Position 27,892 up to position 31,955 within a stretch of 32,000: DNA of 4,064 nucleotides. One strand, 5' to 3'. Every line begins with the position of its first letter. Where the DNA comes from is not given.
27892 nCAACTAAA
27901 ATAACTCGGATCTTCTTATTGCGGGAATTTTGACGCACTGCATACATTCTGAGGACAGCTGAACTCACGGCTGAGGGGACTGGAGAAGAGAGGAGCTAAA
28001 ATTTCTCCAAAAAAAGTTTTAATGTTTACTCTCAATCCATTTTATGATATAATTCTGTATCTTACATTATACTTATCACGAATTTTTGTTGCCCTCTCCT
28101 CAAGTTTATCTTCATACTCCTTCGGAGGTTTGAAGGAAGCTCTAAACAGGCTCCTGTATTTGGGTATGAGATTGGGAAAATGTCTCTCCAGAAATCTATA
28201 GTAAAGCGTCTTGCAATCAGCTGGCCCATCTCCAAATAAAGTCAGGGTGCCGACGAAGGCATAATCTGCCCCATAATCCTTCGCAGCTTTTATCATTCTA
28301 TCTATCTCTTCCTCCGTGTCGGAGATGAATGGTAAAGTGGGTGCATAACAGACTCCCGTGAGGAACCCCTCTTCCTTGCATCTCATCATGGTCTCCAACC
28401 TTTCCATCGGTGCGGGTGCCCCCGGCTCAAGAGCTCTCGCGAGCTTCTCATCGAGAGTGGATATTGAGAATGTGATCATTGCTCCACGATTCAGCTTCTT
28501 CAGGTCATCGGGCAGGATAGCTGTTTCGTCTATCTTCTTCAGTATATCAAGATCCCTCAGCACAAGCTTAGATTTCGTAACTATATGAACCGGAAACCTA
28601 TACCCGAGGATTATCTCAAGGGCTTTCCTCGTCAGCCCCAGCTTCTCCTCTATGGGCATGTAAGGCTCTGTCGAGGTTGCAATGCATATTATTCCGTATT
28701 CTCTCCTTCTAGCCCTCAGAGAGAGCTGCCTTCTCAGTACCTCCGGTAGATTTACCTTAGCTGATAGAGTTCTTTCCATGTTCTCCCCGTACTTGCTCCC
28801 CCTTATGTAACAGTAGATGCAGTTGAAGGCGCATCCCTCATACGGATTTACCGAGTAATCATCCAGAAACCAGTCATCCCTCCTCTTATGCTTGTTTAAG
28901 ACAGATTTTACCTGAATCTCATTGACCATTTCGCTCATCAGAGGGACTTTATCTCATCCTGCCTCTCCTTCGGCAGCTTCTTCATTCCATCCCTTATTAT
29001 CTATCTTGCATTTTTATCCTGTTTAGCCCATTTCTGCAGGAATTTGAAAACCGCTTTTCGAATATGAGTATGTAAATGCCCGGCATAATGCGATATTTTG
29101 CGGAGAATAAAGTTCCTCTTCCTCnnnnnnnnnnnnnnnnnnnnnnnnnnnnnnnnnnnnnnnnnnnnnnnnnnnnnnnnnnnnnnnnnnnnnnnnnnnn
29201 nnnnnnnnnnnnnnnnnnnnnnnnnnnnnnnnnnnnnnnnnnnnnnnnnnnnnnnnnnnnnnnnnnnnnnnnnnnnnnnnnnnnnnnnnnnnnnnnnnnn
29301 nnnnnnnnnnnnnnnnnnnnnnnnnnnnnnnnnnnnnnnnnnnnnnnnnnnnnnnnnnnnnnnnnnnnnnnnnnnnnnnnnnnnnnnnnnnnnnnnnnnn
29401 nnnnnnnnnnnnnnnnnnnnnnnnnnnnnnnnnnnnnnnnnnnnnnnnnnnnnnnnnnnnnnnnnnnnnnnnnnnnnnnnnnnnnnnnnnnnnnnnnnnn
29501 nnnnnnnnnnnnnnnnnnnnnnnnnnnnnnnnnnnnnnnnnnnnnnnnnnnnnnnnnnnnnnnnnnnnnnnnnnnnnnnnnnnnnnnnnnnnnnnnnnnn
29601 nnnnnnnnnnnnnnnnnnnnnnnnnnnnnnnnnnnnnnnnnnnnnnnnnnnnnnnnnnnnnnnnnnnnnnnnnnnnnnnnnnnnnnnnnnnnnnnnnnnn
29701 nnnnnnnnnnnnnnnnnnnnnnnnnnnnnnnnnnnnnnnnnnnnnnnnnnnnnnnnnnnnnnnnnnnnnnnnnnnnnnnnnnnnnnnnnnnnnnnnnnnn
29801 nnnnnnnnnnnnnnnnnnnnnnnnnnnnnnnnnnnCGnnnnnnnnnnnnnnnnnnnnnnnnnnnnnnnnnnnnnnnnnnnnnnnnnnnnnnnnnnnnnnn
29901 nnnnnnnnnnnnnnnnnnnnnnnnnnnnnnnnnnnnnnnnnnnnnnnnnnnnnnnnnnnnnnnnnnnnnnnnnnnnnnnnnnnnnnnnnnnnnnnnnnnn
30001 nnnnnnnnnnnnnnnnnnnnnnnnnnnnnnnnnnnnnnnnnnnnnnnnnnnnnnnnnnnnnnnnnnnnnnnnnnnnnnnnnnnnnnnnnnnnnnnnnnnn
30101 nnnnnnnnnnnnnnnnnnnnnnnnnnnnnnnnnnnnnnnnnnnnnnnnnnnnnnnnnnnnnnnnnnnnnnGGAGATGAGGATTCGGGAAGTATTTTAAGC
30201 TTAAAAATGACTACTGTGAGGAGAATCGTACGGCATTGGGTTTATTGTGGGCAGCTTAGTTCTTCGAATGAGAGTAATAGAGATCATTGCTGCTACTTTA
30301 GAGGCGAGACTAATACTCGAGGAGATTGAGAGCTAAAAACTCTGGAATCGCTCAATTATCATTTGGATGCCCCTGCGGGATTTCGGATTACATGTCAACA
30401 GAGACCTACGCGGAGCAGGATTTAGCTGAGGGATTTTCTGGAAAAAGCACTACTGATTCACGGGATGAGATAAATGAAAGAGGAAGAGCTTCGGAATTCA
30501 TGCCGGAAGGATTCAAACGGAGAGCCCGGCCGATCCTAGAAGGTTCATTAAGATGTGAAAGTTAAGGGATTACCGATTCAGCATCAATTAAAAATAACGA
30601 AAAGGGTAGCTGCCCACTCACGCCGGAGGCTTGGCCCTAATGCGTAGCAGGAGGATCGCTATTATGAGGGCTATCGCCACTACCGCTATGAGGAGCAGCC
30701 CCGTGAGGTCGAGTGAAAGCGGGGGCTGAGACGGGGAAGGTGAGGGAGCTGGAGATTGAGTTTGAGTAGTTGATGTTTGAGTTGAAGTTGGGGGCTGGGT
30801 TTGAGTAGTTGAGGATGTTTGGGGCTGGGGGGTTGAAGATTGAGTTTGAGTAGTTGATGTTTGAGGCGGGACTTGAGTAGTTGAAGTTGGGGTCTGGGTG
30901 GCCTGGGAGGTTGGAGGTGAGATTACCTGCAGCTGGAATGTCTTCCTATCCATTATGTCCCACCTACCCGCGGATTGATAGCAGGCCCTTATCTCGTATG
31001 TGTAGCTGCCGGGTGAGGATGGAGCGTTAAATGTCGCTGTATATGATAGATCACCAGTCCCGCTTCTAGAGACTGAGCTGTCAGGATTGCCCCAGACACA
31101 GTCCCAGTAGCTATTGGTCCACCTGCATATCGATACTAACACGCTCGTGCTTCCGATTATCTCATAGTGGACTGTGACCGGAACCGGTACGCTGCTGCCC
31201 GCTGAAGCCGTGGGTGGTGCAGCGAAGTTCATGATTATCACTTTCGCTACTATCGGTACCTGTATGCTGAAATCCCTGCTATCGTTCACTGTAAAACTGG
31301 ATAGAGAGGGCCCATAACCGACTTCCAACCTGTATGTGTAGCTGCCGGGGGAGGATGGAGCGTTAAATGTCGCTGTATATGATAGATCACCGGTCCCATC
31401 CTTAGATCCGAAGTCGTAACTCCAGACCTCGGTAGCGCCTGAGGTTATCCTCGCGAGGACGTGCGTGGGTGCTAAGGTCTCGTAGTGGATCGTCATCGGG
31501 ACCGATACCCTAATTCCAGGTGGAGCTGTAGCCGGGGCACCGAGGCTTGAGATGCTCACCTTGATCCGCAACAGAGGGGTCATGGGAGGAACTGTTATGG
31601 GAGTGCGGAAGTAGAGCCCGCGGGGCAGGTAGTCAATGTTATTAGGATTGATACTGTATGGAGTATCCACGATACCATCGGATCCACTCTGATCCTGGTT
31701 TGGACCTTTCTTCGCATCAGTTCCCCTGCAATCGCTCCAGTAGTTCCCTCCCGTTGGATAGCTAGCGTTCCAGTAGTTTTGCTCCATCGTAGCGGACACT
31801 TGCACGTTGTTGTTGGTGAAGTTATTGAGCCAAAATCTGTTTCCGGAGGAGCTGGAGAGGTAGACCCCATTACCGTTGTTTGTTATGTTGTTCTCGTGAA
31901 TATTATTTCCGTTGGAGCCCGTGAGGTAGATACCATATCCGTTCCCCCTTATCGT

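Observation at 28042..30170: RHH antitoxin-like gene coupled to a 7-TM putative membrane terpene cyclase, followed by an SPL-type radical SAM gene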

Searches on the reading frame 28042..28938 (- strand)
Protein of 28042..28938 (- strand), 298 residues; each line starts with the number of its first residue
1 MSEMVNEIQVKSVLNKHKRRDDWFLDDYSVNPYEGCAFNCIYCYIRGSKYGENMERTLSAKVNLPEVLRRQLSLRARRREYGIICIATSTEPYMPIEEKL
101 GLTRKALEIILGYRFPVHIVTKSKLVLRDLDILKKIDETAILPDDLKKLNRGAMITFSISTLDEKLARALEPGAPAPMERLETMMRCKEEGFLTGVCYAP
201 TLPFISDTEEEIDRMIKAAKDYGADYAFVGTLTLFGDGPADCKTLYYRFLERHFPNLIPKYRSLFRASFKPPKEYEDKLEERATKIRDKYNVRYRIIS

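Call 3: search_protein_families(library=pfam, proteins=[window:28042-28938:-], max_evalue=1)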
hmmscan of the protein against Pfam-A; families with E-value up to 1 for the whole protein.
window:28042-28938:- (298 aa): 2 families
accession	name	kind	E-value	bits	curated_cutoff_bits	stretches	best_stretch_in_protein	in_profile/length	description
PF04055.27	Radical_SAM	-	4e-12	47.1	29.5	1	30-217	1-164/166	Radical SAM superfamily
PF01364.23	Peptidase_C25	-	0.21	11.2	23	1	207-263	44-95/374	Peptidase family C25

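Call 4: search_protein_families(library=ncbifam, proteins=[window:28042-28938:-], max_evalue=1)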
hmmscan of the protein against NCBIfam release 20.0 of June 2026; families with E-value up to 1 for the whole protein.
window:28042-28938:- (298 aa): 8 families
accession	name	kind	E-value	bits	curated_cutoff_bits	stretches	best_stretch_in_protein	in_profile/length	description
NF033668.1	rSAM_PA0069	hypoth_equivalog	5.5e-50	170.3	360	1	7-283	40-300/348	PA0069 family radical SAM protein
NF038135.1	rSAM_Rv2578c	equivalog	5.2e-49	167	430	1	5-292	40-316/317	Rv2578c family radical SAM protein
NF038136.1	rSAM_Rv_intein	exception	1.5e-41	142.9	700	2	51-285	349-566/574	intein-containing Rv2578c family radical SAM protein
TIGR04470.1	rSAM_mob_pairB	equivalog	2.9e-26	92.5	410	1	6-296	2-258/285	radical SAM mobile pair protein B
TIGR04070.1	photo_TT_lyase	equivalog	0.00019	20.5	400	1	27-217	78-248/338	spore photoproduct lyase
TIGR04163.1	rSAM_cobopep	equivalog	0.022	13.5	375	1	30-55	68-95/428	peptide-modifying radical SAM enzyme CbpB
NF050038.1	rSAM_RiPP_GggB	equivalog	0.026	13.5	650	1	14-53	30-69/398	streptosactin maturase GggB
TIGR00238.1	TIGR00238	subfamily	0.25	10.3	199.2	1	30-54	117-141/331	KamA family radical SAM protein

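Call 46: search_protein_families(library=pfam, proteins=[L026:3570-3926:+, L027:4349-4597:+, L027:4628-4867:+], max_evalue=0.01)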
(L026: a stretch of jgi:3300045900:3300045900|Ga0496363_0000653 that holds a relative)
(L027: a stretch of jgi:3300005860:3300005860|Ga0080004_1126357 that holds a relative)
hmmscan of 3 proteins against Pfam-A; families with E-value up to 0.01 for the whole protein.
L026:3570-3926:+ (118 aa): 2 families
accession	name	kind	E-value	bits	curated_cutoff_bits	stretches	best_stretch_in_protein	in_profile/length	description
PF13975.11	gag-asp_proteas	-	3.3e-05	24.8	28.2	1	21-96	9-90/92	gag-polyprotein putative aspartyl protease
PF13650.11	Asp_protease_2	-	9.4e-05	23.5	24.3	1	21-93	9-88/90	Aspartyl protease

L027:4349-4597:+ (82 aa): 0 families

L027:4628-4867:+ (79 aa): 1 family
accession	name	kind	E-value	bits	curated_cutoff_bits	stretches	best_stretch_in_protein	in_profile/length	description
PF07788.17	PDDEXK_10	-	0.0034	17.7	21.2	1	29-76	3-50/74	PD-(D/E)XK nuclease superfamily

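Call 67: search_protein_families(library=padloc, proteins=[window:28042-28938:-], max_evalue=0.01)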
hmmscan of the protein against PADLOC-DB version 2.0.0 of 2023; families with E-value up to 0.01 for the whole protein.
window:28042-28938:- (298 aa): 0 families

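Call 68: search_protein_families(library=pfam, proteins=[L026:5312-5995:+], max_evalue=0.01)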
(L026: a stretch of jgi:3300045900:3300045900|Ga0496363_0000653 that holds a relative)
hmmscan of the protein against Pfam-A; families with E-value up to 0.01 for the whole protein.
L026:5312-5995:+ (227 aa): 3 families
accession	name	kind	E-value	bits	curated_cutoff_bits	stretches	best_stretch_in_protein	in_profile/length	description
PF08713.17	DNA_alkylation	-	9.7e-32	110.8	21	1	17-215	20-213/213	DNA alkylation repair enzyme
PF13646.12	HEAT_2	-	1.2e-05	26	27.7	1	127-203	8-76/88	HEAT repeats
PF12717.13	Cnd1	-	0.0016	18.9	26.4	0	121-203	24-106/162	non-SMC mitotic condensation complex subunit 1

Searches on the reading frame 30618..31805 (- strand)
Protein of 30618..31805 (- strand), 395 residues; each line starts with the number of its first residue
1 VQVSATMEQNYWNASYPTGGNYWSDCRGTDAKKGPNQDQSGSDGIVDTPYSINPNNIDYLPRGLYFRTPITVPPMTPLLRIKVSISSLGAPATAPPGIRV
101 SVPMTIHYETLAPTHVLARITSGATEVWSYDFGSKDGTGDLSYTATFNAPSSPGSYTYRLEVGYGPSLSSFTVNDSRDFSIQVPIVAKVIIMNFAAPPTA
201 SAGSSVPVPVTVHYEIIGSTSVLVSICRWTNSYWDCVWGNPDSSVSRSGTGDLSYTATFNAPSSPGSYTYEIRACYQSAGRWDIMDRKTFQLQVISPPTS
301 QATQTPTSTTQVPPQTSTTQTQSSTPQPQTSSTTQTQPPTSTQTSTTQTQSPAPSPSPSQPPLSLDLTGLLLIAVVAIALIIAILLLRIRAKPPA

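Call 3: search_protein_families(library=pfam, proteins=[window:30618-31805:-], max_evalue=1)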
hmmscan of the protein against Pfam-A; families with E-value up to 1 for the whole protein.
window:30618-31805:- (395 aa): 2 families
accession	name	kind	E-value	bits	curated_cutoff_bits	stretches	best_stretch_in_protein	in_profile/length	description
PF17275.7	DUF5340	-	0.0098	16.4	27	0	205-217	3-15/70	Family of unknown function (DUF5340)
PF06679.17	DUF1180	-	0.4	11.5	27.7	1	299-389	26-120/167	Membrane protein FAM174-like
